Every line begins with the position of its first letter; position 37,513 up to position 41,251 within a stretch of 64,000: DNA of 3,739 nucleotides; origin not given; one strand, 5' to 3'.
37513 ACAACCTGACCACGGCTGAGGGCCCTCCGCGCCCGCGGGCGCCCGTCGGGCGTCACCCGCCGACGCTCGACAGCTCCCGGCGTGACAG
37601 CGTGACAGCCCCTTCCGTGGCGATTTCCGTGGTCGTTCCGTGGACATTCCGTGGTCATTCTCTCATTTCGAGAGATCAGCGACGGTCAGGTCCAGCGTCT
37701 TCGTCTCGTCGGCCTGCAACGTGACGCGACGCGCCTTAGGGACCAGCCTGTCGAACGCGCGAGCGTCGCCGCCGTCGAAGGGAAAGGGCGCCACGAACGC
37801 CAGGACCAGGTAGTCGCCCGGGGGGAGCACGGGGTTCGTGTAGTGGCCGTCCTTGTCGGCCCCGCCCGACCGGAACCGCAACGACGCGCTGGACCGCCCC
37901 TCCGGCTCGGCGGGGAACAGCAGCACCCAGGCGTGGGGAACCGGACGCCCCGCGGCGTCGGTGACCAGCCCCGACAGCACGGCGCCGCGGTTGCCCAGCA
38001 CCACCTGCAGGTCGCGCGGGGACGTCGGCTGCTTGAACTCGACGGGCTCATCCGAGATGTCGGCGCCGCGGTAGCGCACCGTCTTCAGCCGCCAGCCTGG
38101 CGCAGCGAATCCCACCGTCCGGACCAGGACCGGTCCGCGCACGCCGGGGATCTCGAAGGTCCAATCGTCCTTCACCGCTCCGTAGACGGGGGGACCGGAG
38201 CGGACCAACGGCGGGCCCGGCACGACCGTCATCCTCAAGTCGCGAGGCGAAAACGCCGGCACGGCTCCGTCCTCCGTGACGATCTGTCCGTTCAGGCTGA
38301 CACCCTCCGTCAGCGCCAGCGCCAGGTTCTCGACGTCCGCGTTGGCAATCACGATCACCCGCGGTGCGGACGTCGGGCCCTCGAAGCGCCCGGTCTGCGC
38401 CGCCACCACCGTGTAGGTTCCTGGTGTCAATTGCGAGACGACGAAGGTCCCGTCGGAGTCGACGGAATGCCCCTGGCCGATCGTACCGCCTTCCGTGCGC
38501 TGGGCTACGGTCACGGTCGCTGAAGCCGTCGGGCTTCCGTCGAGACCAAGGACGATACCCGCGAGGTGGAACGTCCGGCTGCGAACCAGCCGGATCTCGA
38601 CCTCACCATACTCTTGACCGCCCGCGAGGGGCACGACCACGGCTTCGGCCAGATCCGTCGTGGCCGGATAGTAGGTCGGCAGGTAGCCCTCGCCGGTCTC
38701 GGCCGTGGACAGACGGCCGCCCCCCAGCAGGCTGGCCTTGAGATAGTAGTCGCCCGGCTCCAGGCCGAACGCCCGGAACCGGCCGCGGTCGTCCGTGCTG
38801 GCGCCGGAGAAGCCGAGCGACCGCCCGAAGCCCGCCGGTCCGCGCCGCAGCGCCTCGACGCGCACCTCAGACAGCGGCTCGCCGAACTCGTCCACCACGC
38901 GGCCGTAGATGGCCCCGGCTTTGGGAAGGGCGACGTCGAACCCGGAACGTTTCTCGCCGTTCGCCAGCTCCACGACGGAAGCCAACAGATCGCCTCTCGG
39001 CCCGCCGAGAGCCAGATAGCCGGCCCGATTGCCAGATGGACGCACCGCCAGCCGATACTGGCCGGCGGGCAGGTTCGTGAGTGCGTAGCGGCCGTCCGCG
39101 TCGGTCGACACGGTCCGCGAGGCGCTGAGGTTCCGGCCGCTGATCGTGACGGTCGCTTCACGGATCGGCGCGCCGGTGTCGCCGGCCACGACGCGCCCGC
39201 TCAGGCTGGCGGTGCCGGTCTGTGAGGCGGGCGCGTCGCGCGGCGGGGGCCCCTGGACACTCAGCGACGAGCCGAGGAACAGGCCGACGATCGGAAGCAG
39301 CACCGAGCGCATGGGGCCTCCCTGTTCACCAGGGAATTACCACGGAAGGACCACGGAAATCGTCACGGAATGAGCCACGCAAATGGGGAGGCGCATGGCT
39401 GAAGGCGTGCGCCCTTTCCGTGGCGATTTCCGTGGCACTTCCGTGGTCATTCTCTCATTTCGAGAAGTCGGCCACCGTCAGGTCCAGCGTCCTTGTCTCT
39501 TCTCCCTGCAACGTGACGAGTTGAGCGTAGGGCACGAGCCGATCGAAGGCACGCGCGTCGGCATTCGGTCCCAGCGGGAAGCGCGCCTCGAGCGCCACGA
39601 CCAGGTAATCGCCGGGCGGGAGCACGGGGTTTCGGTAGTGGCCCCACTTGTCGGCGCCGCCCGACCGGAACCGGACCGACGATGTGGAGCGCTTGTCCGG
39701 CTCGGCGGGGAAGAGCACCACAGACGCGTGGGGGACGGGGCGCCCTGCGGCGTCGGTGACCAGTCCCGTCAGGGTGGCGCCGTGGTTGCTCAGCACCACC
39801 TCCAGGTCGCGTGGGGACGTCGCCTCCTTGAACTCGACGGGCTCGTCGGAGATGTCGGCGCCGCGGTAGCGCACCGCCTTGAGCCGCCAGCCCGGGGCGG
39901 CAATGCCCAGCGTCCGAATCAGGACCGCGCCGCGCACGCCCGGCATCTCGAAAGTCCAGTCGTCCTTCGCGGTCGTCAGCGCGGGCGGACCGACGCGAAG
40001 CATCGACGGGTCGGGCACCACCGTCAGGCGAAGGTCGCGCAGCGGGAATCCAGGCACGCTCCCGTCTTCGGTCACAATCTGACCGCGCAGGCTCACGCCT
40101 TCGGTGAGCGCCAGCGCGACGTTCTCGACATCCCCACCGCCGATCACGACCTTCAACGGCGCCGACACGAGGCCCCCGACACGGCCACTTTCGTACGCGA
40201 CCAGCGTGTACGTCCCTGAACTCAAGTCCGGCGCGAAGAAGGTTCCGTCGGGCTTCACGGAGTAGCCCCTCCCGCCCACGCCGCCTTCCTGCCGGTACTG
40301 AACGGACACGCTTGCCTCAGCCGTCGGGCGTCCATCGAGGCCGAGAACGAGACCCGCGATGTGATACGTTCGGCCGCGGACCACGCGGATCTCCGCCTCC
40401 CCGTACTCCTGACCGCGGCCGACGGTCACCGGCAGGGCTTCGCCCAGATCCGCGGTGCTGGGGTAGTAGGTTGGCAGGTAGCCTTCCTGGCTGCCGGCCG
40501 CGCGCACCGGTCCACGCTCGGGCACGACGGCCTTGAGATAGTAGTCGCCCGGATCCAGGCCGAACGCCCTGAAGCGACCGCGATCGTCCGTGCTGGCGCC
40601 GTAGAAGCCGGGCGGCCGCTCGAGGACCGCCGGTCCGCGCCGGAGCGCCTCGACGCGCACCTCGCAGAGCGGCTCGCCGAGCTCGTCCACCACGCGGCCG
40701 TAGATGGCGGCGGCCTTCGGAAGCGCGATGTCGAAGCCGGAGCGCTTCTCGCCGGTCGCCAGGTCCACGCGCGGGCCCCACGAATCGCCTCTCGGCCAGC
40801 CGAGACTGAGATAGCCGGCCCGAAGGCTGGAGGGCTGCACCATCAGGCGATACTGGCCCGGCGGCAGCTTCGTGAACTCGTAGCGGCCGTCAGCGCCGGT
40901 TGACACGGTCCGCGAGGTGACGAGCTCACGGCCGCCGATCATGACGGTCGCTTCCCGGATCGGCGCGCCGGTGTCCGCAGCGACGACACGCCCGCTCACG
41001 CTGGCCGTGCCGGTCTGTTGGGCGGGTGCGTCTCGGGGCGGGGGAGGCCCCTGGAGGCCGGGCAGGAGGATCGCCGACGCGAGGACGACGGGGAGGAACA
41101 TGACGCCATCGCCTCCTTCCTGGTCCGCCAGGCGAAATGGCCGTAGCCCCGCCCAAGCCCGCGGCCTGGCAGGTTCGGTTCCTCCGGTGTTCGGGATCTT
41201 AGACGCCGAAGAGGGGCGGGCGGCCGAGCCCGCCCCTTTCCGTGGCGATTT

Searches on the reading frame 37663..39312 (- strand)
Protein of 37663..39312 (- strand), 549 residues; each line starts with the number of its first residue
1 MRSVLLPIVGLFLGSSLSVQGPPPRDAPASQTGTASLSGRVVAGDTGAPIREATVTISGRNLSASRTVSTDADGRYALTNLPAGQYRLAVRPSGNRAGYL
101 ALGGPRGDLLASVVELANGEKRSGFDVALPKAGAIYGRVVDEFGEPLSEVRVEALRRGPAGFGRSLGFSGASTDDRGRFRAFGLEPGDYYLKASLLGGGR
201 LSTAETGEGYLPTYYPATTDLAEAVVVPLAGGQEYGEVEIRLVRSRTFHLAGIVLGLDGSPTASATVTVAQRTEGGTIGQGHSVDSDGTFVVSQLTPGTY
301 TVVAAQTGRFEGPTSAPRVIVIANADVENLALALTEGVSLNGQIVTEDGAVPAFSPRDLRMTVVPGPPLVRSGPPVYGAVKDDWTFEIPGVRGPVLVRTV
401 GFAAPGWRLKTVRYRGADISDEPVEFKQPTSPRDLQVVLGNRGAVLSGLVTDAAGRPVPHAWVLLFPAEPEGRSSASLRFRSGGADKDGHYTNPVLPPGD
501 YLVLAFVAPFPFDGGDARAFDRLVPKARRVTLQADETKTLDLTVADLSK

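Call 21: search_protein_families(library=pfam, proteins=[window:37663-39312:-], max_evalue=0.001)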
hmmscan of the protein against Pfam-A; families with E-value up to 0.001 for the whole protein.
window:37663-39312:- (549 aa): 11 families
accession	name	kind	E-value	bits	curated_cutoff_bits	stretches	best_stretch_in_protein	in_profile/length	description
PF13620.12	CarboxypepD_reg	-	7.1e-41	138.9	32.3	4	36-95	1-59/82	Carboxypeptidase regulatory-like domain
PF13715.12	CarbopepD_reg_2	-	3.3e-16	59.5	32.2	1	37-92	1-52/88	CarboxypepD_reg-like domain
PF17210.9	SdrD_B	-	1.5e-13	51.4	29.7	1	47-93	21-68/112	SdrD B-like domain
PF17802.7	SpaA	-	4e-10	40.1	23.1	0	44-88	10-56/91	Prealbumin-like fold domain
PF10670.15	DUF4198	-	2.4e-08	34.8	34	0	255-305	154-206/209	Domain of unknown function (DUF4198)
PF00775.27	Dioxygenase_C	-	2.4e-08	34.1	27.3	0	445-501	31-96/182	Dioxygenase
PF14686.12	fn3_3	-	2.2e-07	31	24.4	0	284-310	31-57/75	Polysaccharide lyase family 4, domain II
PF09430.16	EMC7_beta-sandw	-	6.4e-07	30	26.6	0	51-91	8-46/122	ER membrane protein complex subunit 7, beta-sandwich domain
PF23193.1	NOMO_3rd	-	0.00011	22.7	27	0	65-88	59-82/120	NOMO third transthyretin-like domain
PF16640.11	Big_3_5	-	0.00023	22.1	35.5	0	260-318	26-83/88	Bacterial Ig-like domain (group 3)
PF24421.1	Ig_J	-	0.00092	19.7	29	0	69-94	61-86/104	Tip attachment protein J, Ig-like domain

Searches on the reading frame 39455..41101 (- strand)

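Call 21: search_protein_families(library=pfam, proteins=[window:39455-41101:-], max_evalue=0.001)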
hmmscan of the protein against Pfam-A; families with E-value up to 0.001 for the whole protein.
window:39455-41101:- (548 aa): 10 families
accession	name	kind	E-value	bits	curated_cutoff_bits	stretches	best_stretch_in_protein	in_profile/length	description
PF13620.12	CarboxypepD_reg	-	7e-36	122.9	32.3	4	34-90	1-56/82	Carboxypeptidase regulatory-like domain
PF13715.12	CarbopepD_reg_2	-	5.6e-10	39.6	32.2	1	35-89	1-51/88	CarboxypepD_reg-like domain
PF17210.9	SdrD_B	-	1.4e-08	35.3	29.7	1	46-90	22-67/112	SdrD B-like domain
PF17802.7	SpaA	-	1.7e-06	28.5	23.1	0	41-86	9-56/91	Prealbumin-like fold domain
PF14686.12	fn3_3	-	2.1e-06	27.8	24.4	0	282-311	31-60/75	Polysaccharide lyase family 4, domain II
PF00775.27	Dioxygenase_C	-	1.7e-05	24.8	27.3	0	443-468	31-56/182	Dioxygenase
PF09430.16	EMC7_beta-sandw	-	0.00014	22.5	26.6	0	278-302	21-45/122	ER membrane protein complex subunit 7, beta-sandwich domain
PF10670.15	DUF4198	-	0.0002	22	34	0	255-298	155-201/209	Domain of unknown function (DUF4198)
PF02369.22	Big_1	-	0.00031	21.2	34.9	0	442-465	19-42/93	Bacterial Ig-like domain (group 1)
PF07495.19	Y_Y_Y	-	0.00075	19.8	26.6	0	65-89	21-45/65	Y_Y_Y domain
